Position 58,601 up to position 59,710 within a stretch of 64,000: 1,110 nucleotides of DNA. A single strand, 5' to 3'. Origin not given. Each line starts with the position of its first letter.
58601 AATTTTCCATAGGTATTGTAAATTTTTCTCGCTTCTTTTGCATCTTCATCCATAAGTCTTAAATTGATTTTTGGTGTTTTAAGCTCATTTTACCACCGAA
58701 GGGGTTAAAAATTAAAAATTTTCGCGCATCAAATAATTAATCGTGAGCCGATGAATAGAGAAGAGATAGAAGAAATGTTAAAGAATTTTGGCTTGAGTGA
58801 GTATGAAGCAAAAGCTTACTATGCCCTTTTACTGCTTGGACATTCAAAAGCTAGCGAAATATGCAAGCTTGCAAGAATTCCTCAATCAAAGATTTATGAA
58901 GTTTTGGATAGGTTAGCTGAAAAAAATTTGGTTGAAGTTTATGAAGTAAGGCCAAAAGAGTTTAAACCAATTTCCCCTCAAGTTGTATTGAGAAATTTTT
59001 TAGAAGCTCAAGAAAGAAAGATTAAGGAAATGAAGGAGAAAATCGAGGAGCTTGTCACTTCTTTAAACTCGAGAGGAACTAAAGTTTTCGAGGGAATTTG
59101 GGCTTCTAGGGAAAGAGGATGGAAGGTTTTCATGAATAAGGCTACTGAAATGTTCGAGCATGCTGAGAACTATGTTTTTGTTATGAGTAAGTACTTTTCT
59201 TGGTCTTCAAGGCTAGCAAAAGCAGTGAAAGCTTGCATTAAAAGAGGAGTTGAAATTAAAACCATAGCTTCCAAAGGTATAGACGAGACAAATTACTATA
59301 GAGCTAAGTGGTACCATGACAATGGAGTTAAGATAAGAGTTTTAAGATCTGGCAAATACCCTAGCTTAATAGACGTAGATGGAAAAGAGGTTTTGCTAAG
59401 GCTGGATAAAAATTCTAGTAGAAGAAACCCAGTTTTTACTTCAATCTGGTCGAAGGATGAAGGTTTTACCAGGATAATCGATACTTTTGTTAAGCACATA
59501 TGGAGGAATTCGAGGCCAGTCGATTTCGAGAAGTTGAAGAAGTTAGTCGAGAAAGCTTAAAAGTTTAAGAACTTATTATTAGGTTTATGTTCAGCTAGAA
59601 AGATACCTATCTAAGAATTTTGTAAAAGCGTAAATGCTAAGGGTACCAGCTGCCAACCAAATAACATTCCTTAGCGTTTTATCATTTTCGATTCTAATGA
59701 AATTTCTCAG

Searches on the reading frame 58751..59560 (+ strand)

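Call 11: search_protein_families(library=pfam, proteins=[window:58751-59560:+], max_evalue=0.1)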
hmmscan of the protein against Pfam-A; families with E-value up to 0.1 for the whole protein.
window:58751-59560:+ (269 aa): 9 families
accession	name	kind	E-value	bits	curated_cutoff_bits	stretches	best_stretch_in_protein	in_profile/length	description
PF01978.25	TrmB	-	2.6e-21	75.7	25.6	1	10-76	1-67/68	Sugar-specific transcriptional regulator TrmB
PF11495.14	Regulator_TrmB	-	3.8e-06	26.8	22.2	1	126-258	10-136/233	Archaeal transcriptional regulator TrmB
PF13091.12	PLDc_2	-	0.00016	21.9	27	1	133-197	3-73/132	PLD-like domain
PF16809.10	NleF_casp_inhib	-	0.016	15.7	24.1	1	86-164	32-106/145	NleF caspase inhibitor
PF22536.2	POLR3C_WHD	-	0.024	15.1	30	0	30-67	24-61/77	POLR3C, C-terminal winged-helix domain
PF21329.2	CYP38_PsbQ-like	-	0.028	15.3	27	1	76-135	2-61/117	Peptidyl-prolyl cis-trans isomerase CYP38-like, PsbQ-like domain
PF01022.26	HTH_5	-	0.028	14.7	22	1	27-62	11-46/47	Bacterial regulatory protein, arsR family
PF13463.12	HTH_27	-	0.033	14.9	22.2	1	31-62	18-49/68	Winged helix DNA-binding domain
PF03551.20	PadR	-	0.04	14.4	27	0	40-68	26-54/75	Transcriptional regulator PadR-like family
